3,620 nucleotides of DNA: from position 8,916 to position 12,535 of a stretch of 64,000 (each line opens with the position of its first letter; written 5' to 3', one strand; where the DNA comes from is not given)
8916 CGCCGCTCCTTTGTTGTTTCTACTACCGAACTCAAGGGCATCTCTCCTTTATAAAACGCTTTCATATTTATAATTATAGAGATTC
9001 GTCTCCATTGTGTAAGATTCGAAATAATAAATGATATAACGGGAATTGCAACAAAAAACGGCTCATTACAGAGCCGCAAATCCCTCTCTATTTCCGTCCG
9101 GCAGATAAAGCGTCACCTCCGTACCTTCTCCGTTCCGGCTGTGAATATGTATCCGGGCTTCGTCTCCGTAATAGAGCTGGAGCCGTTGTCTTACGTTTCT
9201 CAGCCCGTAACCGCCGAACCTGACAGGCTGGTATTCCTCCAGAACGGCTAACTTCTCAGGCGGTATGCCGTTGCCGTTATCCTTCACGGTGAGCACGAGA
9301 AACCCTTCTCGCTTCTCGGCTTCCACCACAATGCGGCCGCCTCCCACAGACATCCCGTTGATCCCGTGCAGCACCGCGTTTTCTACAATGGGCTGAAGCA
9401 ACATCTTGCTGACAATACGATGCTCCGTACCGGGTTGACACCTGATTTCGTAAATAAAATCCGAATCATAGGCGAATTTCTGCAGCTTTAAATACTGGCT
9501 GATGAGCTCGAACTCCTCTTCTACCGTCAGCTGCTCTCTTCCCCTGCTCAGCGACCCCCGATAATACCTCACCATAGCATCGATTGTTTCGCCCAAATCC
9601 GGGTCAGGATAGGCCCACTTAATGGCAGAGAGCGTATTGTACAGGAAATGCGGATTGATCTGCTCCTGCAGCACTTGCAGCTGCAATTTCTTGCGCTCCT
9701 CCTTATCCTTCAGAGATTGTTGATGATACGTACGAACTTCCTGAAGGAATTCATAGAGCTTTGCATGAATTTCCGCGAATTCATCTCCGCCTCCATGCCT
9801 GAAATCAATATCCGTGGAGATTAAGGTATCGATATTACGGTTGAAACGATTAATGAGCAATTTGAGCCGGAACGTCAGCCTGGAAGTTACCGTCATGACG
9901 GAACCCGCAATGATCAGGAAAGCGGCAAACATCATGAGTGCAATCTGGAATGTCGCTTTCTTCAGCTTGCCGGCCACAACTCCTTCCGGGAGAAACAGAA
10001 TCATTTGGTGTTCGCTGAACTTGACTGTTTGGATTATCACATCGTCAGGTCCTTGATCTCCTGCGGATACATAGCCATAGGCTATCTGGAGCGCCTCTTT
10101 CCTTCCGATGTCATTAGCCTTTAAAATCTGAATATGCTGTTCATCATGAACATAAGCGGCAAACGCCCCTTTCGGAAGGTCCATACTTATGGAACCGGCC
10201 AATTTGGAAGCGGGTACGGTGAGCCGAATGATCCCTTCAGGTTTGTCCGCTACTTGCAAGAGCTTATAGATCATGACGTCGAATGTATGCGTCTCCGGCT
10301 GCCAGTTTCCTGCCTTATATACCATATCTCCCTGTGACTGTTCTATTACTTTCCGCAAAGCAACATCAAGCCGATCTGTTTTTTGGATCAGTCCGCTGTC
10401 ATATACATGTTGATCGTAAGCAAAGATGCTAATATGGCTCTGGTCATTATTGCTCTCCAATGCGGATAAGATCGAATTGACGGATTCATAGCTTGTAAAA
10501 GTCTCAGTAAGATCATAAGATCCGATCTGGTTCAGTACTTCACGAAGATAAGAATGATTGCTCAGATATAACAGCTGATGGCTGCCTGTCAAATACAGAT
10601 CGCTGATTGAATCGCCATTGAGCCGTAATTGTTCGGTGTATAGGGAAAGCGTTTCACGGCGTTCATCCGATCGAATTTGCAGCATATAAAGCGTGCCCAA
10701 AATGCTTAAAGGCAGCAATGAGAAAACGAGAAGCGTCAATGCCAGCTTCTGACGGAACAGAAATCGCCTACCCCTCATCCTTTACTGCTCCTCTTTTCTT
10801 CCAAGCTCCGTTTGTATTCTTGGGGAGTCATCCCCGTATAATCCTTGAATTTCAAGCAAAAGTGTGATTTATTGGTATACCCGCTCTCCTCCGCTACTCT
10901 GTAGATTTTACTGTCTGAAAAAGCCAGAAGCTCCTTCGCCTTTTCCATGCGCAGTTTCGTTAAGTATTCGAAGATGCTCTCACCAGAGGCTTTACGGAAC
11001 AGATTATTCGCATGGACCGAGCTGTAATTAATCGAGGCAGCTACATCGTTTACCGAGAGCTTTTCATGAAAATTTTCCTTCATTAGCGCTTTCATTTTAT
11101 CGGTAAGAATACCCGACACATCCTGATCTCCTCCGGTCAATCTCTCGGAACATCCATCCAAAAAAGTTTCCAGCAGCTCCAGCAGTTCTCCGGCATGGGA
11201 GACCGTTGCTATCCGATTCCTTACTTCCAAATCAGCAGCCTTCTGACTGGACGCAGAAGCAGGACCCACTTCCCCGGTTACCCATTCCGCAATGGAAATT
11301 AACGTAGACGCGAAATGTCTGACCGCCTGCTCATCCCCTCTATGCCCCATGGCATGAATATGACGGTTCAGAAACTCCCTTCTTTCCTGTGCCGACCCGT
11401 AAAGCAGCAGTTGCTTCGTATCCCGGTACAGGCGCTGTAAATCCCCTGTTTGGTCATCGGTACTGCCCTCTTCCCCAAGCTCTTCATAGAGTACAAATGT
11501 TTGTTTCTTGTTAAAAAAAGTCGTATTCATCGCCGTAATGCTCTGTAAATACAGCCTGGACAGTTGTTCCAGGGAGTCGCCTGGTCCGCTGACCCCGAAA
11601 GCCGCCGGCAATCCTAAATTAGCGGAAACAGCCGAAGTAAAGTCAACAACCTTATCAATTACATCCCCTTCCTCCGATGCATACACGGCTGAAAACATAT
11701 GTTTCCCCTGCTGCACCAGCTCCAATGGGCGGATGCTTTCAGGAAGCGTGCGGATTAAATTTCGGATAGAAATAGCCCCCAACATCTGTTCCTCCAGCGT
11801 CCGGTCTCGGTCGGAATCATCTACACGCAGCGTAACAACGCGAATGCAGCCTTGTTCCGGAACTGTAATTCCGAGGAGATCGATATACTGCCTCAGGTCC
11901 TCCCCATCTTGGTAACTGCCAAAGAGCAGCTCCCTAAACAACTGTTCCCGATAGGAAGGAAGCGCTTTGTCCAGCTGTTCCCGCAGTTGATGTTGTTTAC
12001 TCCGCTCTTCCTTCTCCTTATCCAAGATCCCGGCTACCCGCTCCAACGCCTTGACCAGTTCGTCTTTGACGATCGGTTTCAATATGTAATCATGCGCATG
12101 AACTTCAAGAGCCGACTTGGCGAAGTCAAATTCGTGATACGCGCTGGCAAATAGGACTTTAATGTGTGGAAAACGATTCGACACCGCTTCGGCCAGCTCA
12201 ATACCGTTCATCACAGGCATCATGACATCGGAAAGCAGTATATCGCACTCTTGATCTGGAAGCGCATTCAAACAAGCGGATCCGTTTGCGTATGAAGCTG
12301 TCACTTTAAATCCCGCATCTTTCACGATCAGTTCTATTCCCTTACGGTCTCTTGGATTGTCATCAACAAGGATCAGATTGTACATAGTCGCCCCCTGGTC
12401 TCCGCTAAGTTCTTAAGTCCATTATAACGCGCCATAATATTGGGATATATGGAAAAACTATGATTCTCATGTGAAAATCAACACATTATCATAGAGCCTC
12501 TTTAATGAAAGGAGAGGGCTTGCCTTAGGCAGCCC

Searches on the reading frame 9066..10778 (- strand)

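Call 17: search_protein_families(library=pfam, proteins=[window:9066-10778:-], max_evalue=0.001)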
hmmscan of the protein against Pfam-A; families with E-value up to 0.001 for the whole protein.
window:9066-10778:- (570 aa): 2 families
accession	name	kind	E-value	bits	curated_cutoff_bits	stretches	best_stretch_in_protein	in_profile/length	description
PF06580.19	His_kinase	-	5.1e-20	72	25.2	1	366-440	2-80/81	Histidine kinase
PF02518.31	HATPase_c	-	4e-14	53.4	26.4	1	461-561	10-109/111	Histidine kinase-, DNA gyrase B-, and HSP90-like ATPase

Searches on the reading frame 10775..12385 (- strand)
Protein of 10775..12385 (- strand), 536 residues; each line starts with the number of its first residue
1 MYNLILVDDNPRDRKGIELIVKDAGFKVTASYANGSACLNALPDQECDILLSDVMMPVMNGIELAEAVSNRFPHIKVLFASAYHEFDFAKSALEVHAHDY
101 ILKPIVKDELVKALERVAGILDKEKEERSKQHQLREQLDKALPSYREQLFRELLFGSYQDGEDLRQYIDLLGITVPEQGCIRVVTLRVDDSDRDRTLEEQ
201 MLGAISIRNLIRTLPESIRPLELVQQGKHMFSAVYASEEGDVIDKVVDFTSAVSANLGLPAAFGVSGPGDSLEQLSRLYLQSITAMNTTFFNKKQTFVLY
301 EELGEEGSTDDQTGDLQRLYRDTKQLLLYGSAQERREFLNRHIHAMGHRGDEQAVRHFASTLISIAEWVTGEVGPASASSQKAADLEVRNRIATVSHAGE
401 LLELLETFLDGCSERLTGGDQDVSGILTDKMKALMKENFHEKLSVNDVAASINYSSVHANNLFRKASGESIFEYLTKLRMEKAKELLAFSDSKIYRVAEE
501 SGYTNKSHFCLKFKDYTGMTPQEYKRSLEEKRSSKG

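Call 17: search_protein_families(library=pfam, proteins=[window:10775-12385:-], max_evalue=0.001)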
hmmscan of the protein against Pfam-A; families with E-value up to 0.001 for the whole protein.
window:10775-12385:- (536 aa): 4 families
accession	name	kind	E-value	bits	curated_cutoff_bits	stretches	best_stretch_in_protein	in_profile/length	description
PF00072.30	Response_reg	-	2.5e-24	86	30.2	1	5-114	2-110/111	Response regulator receiver domain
PF12833.13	HTH_18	-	1.4e-19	70.6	33.6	1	449-526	2-79/80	Helix-turn-helix domain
PF00165.29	HTH_AraC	-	3e-13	50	26.6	2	492-524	9-40/42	Bacterial regulatory helix-turn-helix proteins, AraC family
PF17853.6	GGDEF_2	-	0.00057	20.5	24.5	0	161-287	5-115/116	GGDEF-like domain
